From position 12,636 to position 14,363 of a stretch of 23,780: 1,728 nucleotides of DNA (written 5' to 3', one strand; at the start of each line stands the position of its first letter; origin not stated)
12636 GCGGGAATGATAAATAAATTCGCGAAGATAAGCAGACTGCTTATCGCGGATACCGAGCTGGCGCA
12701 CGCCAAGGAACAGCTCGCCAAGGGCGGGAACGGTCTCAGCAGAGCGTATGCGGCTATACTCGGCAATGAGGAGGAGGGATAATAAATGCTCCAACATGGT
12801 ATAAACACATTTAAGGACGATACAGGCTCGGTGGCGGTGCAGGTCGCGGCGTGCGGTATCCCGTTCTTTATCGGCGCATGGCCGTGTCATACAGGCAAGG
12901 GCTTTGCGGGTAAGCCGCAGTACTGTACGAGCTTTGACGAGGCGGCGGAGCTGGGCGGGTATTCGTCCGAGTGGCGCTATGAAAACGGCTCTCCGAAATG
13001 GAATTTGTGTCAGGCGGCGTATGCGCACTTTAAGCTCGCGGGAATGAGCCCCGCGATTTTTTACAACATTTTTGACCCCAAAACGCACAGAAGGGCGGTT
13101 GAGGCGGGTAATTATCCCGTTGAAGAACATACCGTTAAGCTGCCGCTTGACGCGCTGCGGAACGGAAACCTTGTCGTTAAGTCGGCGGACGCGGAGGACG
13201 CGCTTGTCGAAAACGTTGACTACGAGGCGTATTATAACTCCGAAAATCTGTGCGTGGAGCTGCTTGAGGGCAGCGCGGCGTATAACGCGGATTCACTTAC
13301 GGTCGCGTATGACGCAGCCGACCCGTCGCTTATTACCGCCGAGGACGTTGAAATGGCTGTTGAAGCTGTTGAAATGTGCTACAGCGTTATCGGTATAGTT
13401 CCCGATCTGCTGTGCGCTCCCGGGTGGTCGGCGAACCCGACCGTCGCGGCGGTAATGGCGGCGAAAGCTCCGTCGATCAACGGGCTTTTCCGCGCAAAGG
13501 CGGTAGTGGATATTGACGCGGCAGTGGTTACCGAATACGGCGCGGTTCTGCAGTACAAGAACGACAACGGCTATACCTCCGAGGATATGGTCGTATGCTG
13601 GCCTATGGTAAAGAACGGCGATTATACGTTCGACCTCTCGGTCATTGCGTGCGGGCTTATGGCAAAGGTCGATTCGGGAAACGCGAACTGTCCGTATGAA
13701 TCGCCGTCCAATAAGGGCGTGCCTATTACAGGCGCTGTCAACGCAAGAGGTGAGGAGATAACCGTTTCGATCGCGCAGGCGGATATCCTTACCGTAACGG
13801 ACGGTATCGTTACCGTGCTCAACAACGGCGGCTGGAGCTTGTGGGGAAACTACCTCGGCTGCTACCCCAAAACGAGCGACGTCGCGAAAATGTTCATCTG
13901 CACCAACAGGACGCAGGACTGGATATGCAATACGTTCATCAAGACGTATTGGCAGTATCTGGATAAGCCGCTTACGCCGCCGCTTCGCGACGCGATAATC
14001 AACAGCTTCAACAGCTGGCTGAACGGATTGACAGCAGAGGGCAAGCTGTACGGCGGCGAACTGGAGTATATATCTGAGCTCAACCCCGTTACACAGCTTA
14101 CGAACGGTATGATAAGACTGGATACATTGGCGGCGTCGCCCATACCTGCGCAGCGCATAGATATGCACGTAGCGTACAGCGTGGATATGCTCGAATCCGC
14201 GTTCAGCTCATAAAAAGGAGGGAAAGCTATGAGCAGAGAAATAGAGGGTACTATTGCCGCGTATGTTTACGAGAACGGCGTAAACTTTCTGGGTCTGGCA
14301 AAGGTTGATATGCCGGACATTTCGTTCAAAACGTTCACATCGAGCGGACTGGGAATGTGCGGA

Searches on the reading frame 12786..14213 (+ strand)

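Call 72: search_protein_families(library=phrogs, proteins=[window:12786-14213:+], max_evalue=0.00001)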
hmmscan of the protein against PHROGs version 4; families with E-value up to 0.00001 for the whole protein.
window:12786-14213:+ (475 aa): 4 families
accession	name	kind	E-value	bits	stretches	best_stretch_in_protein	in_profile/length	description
phrog_23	-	tail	8.3e-62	210.5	1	2-474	23-472/496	tail sheath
phrog_13288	-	unknown function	3.7e-42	145.2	1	276-474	8-205/208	-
phrog_20240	-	unknown function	6.4e-09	36.6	1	4-245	7-235/272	-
phrog_16736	-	unknown function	9.3e-08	33.1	1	388-474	12-98/101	-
